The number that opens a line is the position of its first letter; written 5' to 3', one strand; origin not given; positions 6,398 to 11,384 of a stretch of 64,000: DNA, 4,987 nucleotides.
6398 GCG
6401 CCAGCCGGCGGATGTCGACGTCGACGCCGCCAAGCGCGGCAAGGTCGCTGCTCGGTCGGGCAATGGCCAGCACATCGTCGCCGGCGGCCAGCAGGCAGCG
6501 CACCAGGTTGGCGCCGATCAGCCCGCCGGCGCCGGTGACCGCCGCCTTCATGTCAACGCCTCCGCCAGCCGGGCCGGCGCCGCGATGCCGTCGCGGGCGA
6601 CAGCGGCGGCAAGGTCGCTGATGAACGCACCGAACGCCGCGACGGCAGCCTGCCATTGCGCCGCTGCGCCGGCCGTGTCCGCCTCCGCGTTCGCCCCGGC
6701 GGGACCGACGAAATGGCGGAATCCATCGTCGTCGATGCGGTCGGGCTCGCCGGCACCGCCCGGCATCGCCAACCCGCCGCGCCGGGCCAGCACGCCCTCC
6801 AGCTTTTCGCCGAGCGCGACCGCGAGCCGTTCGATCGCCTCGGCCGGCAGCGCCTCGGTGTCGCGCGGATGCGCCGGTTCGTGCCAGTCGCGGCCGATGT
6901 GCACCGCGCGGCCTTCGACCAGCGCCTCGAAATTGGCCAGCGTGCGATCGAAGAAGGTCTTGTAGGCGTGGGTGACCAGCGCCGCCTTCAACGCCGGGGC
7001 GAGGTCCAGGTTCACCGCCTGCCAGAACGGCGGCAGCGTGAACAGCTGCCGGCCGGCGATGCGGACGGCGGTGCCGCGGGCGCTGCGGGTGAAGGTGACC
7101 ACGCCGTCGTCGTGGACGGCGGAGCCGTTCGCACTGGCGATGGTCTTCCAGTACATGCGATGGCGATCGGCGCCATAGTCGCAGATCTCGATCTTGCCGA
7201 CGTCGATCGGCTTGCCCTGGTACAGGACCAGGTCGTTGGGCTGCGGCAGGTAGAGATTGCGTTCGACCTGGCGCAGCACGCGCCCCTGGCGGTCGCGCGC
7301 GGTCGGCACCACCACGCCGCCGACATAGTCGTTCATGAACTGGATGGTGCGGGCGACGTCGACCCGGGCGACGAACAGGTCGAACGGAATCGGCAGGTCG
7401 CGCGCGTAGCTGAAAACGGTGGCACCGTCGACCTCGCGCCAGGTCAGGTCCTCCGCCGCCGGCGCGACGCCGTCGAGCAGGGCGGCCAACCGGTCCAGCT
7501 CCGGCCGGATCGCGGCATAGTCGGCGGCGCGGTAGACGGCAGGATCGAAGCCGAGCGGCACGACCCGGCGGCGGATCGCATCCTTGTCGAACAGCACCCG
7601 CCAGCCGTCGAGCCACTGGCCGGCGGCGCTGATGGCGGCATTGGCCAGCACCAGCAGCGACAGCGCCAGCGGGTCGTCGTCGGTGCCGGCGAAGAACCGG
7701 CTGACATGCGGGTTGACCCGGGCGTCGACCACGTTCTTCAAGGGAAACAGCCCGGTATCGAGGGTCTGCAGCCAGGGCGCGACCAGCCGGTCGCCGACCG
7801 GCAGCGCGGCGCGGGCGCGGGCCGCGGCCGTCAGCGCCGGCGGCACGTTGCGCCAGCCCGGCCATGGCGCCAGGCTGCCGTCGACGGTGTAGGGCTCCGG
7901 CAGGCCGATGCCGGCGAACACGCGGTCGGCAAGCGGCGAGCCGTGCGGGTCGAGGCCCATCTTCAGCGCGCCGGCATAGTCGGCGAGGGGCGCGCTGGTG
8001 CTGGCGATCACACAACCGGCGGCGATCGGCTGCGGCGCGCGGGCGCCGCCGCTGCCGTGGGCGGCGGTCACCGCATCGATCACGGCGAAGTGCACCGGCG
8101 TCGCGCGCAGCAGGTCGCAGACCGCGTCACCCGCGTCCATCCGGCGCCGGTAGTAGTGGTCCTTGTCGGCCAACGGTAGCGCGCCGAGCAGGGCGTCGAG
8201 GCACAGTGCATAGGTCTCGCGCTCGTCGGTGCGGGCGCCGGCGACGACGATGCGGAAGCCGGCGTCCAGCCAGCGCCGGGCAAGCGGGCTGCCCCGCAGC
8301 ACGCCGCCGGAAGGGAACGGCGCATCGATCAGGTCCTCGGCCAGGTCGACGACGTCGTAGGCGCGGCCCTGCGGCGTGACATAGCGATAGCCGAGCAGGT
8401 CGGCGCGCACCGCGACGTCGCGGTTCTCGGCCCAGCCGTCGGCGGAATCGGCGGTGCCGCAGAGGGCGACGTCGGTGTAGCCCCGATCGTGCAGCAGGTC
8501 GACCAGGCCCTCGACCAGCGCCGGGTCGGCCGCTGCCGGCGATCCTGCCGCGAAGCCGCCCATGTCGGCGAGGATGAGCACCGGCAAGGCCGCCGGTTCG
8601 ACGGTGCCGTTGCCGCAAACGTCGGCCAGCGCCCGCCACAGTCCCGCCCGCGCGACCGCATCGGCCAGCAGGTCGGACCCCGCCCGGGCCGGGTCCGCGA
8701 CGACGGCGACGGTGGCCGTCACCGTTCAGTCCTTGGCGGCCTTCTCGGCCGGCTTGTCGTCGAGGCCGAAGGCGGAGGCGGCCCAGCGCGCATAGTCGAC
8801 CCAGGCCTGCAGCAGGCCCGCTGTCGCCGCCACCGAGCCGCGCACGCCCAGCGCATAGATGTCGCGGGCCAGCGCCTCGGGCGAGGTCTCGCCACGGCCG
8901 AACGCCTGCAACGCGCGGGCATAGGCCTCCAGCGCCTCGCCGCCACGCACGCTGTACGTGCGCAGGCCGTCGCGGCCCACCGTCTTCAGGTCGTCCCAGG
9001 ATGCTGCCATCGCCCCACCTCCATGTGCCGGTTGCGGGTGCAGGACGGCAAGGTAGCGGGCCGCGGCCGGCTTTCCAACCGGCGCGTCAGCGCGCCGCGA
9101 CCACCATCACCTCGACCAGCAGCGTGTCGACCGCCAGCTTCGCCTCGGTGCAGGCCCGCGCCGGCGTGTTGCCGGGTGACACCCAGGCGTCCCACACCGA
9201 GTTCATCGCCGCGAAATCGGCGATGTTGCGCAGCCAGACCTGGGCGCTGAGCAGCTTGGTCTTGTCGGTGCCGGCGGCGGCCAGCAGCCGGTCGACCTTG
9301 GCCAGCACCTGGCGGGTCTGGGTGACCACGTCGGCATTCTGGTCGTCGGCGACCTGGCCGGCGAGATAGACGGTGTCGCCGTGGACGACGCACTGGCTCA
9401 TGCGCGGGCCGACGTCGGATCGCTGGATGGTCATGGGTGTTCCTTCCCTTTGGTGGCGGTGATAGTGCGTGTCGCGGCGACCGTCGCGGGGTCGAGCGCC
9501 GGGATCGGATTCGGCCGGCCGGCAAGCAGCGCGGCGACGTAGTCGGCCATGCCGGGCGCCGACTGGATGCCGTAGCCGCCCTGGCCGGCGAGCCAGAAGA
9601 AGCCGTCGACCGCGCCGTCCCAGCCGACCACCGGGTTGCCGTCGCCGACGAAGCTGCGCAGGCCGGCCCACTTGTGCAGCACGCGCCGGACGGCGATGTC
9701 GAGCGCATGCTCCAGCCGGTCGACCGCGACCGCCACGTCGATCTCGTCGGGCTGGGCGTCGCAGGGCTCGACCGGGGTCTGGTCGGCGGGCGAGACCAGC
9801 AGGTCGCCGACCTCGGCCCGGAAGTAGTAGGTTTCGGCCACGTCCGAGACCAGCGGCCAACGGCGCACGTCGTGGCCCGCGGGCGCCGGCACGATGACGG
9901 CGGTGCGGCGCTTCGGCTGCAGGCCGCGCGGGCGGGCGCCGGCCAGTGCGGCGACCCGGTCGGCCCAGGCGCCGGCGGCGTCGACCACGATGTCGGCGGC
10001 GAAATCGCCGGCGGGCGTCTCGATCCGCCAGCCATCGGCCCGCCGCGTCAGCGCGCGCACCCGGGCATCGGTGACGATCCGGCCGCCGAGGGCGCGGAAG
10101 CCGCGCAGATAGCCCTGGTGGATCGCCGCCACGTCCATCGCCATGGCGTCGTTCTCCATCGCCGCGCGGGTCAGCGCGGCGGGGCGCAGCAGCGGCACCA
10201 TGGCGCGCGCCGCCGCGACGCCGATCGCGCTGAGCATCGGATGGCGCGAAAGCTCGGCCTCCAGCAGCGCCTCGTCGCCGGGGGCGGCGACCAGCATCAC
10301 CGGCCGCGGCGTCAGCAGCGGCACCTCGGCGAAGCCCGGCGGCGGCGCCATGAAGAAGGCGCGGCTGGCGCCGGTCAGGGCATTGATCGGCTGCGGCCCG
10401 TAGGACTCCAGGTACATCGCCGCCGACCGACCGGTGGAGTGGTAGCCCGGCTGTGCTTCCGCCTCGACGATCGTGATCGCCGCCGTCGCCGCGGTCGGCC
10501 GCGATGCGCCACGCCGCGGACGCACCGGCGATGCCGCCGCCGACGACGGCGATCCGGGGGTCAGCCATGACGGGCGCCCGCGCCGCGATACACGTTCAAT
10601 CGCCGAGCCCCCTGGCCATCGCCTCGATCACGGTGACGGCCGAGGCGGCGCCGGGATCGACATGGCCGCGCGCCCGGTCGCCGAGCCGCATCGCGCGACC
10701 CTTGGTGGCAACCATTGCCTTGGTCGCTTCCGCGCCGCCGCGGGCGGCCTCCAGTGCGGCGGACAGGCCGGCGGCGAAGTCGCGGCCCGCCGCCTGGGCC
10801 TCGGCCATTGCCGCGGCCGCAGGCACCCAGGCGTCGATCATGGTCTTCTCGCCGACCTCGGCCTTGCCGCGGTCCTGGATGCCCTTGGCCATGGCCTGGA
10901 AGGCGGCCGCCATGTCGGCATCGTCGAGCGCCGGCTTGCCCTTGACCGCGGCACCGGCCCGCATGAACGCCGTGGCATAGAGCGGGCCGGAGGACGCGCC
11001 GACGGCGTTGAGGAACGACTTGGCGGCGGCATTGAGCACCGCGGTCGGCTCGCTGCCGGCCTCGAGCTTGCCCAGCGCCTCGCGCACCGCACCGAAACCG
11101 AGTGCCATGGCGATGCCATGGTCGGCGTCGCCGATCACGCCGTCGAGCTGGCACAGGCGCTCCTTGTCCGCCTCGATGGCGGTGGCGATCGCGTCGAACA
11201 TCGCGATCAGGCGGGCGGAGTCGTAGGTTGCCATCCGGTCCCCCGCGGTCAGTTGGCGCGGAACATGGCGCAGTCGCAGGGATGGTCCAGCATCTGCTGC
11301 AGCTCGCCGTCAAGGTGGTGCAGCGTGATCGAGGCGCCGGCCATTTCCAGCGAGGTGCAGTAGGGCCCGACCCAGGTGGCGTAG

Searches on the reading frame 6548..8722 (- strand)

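Call 74: search_protein_families(library=pfam, proteins=[window:6548-8722:-])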
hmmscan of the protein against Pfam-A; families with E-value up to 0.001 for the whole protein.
window:6548-8722:- (724 aa): 1 family
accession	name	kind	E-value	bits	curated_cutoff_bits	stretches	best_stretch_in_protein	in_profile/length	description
PF04015.17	DUF362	-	7.2e-16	59.3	24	1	48-252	1-199/200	Domain of unknown function (DUF362)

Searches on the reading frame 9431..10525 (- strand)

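Call 74: search_protein_families(library=pfam, proteins=[window:9431-10525:-])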
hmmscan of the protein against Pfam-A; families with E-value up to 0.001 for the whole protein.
window:9431-10525:- (364 aa): 1 family
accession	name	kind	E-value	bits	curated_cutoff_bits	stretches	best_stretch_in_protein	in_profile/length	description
PF01266.30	DAO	-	4.4e-37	128.9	27.9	1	16-333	24-353/353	FAD dependent oxidoreductase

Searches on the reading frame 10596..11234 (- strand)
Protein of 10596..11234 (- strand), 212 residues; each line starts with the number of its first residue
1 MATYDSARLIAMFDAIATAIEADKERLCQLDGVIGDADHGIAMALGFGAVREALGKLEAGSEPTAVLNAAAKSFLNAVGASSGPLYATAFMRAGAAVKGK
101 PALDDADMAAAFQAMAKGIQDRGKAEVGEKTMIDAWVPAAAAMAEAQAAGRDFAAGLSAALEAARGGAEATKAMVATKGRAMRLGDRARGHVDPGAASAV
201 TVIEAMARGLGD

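Call 74: search_protein_families(library=pfam, proteins=[window:10596-11234:-])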
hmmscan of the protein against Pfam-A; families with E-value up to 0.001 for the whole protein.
window:10596-11234:- (212 aa): 1 family
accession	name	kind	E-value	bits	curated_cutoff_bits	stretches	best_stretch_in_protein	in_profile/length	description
PF02734.22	Dak2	-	1.5e-48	165.5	27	1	34-207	2-173/174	DAK2 domain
